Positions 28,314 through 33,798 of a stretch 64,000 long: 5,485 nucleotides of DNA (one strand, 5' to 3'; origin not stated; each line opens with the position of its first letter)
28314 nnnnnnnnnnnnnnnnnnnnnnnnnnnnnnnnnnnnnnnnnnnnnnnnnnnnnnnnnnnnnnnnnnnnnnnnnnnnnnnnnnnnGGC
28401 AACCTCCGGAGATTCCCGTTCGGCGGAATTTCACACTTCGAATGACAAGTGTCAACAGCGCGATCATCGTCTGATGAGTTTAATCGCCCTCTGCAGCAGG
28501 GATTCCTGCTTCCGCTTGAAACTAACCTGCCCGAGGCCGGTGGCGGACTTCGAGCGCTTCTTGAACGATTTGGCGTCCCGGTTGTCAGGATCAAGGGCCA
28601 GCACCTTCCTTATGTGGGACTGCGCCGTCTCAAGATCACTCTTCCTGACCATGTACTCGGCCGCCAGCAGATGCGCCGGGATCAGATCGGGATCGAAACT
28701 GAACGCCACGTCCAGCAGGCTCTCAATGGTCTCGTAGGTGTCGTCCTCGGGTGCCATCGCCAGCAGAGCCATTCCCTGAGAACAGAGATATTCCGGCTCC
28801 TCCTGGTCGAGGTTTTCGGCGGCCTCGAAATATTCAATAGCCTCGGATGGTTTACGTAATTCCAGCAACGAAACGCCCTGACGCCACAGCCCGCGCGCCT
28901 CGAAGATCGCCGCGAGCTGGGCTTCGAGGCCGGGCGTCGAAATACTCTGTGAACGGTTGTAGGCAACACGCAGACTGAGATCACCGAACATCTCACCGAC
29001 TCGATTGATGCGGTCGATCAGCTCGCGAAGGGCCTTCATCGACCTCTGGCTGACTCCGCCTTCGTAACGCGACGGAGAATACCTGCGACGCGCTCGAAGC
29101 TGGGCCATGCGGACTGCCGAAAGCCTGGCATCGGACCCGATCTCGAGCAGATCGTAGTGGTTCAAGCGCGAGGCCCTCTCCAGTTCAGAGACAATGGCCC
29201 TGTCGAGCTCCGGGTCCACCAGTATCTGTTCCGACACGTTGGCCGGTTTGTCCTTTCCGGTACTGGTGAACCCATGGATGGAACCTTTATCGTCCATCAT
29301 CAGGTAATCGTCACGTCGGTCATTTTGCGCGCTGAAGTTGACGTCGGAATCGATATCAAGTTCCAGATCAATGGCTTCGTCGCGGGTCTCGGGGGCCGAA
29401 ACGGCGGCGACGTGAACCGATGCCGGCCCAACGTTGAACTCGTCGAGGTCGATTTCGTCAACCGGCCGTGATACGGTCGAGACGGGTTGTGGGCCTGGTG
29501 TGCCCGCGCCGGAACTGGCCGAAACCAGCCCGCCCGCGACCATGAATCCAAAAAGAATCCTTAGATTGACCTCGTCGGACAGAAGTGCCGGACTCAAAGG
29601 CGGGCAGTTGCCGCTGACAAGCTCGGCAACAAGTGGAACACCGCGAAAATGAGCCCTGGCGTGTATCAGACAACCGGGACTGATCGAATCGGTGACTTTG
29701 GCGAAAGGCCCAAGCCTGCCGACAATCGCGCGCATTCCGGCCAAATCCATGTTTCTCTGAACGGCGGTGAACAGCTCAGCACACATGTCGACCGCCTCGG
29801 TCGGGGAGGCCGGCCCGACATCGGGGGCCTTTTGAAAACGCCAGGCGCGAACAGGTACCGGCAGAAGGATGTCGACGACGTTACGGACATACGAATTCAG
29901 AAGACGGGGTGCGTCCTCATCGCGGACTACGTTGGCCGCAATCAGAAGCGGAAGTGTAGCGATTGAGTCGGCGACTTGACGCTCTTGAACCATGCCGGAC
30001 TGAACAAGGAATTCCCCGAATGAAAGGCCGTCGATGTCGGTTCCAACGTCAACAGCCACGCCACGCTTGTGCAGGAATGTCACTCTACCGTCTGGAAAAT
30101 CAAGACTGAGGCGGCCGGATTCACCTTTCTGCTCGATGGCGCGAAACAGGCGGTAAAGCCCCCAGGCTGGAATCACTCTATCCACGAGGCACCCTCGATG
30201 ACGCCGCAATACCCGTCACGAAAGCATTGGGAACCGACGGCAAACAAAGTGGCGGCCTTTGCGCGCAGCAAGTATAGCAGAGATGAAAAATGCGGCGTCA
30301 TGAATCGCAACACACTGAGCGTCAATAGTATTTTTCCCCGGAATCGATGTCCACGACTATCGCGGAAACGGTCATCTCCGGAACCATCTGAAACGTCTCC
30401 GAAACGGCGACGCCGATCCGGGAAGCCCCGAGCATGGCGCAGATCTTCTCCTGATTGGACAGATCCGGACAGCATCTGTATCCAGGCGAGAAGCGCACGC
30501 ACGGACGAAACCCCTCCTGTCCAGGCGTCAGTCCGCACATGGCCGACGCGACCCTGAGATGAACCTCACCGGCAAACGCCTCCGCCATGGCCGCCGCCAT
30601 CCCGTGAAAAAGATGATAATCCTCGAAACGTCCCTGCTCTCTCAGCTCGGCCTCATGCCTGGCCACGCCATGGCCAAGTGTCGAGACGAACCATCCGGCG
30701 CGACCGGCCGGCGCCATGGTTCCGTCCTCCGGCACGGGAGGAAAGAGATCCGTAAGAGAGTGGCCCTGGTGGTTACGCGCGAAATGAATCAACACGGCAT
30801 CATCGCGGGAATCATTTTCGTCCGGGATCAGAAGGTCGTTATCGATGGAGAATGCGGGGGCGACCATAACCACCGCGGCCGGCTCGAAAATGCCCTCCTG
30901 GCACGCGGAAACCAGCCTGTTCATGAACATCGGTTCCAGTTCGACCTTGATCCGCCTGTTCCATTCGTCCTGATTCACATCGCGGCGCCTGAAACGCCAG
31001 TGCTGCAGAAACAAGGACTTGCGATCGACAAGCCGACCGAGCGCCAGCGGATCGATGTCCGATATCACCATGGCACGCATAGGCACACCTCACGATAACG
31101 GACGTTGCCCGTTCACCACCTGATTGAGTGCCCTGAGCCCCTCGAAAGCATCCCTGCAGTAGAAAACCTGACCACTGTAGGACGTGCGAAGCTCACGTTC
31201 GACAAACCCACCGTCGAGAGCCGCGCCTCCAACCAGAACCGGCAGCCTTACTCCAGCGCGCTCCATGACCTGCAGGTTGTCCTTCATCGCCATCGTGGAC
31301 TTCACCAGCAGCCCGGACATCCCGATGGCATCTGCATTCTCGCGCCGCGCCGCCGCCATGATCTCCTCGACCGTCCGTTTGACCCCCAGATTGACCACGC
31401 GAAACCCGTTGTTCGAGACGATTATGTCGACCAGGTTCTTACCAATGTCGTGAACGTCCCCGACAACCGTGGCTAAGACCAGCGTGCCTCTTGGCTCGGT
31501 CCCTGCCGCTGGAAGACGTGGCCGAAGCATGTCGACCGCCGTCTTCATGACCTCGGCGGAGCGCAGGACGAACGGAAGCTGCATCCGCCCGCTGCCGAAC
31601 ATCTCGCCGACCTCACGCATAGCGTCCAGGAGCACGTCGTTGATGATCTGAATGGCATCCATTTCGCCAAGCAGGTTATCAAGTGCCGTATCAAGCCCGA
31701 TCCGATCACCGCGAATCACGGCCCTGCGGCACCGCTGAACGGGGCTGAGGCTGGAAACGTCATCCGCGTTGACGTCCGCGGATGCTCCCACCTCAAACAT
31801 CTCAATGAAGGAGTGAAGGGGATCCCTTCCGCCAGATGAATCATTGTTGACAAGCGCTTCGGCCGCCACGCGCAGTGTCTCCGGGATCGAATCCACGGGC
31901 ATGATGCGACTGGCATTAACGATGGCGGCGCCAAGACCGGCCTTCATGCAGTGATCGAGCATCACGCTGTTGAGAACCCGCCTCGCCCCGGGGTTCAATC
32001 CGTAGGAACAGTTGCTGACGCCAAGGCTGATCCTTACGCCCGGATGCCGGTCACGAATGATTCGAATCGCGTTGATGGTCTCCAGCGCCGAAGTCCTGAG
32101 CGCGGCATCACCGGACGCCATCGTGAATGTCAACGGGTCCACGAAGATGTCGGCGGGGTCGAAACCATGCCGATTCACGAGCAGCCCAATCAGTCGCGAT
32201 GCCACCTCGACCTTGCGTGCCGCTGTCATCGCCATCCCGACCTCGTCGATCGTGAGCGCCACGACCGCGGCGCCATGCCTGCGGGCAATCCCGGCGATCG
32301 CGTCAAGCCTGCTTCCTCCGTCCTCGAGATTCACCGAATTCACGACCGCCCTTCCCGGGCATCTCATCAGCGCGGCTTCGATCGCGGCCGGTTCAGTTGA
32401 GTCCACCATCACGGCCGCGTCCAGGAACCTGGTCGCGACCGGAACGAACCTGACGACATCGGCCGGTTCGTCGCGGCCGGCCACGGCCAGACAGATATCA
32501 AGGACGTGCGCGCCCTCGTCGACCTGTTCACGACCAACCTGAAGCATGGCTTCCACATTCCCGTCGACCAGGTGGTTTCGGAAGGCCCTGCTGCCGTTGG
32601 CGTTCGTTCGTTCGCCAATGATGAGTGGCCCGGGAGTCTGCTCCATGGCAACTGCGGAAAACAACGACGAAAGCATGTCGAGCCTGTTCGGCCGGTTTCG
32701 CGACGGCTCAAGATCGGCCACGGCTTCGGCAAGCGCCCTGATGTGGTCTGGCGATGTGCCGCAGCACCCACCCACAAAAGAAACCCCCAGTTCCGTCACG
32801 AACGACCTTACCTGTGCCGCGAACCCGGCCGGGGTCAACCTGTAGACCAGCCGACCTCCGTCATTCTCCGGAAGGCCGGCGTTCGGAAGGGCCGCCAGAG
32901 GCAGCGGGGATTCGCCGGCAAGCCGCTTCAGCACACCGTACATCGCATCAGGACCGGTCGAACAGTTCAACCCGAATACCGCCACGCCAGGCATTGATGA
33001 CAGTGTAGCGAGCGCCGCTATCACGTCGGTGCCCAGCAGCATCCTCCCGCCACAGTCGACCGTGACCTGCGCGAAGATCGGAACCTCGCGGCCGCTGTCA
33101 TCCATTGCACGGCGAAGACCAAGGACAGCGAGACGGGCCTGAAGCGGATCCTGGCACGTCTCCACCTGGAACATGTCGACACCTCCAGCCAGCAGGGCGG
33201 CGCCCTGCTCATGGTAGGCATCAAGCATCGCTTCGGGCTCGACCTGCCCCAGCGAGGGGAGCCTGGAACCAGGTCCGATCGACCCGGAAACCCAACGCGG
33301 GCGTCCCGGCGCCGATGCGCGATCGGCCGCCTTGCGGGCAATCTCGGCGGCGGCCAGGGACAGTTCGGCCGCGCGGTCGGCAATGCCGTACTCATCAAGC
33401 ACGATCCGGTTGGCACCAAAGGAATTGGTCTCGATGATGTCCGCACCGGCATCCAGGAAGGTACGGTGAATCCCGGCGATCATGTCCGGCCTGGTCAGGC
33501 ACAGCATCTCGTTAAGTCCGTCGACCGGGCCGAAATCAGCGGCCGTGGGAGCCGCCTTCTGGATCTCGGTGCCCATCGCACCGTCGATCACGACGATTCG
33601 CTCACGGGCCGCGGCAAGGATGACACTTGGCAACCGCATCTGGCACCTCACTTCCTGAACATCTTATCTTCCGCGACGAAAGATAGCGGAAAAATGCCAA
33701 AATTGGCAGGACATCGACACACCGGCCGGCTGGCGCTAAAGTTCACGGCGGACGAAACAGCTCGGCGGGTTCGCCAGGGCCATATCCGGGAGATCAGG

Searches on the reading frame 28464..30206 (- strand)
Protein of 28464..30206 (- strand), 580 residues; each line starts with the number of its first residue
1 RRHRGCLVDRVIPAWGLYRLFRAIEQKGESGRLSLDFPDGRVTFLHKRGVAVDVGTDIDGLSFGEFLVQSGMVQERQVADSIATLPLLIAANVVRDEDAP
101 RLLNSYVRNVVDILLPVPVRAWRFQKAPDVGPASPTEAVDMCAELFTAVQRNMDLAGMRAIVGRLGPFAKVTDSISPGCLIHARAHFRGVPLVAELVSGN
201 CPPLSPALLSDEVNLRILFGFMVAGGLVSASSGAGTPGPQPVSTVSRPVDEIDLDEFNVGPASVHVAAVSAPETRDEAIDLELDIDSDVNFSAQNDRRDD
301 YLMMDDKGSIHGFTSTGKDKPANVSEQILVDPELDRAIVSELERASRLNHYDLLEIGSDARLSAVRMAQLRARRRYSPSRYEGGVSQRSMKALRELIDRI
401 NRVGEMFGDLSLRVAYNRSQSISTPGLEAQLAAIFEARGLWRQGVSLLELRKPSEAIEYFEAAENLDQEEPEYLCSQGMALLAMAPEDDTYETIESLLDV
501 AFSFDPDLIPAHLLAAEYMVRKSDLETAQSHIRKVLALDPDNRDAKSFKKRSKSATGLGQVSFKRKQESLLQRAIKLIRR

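Call 75: search_protein_families(library=pfam, proteins=[window:28464-30206:-], max_evalue=0.00001)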
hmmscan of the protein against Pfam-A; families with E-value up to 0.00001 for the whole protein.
window:28464-30206:- (580 aa): 1 family
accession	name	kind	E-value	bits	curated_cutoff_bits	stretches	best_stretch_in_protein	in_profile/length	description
PF07719.23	TPR_2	-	1.5e-06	28.3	27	0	437-468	1-32/34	Tetratricopeptide repeat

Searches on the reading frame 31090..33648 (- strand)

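Call 75: search_protein_families(library=pfam, proteins=[window:31090-33648:-], max_evalue=0.00001)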
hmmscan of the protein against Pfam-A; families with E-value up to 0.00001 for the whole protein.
window:31090-33648:- (852 aa): 4 families
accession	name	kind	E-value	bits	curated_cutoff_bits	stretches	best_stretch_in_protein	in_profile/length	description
PF02574.22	S-methyl_trans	-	7e-77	259.5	22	1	19-310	1-283/283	Homocysteine S-methyltransferase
PF00809.28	Pterin_bind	-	2.8e-36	125.9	25.5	1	345-578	1-244/244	Pterin binding enzyme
PF02607.22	B12-binding_2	-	3.7e-20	72.3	23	1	638-708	3-73/74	B12 binding domain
PF02310.24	B12-binding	-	2e-18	66.8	32.1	1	722-810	2-90/121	B12 binding domain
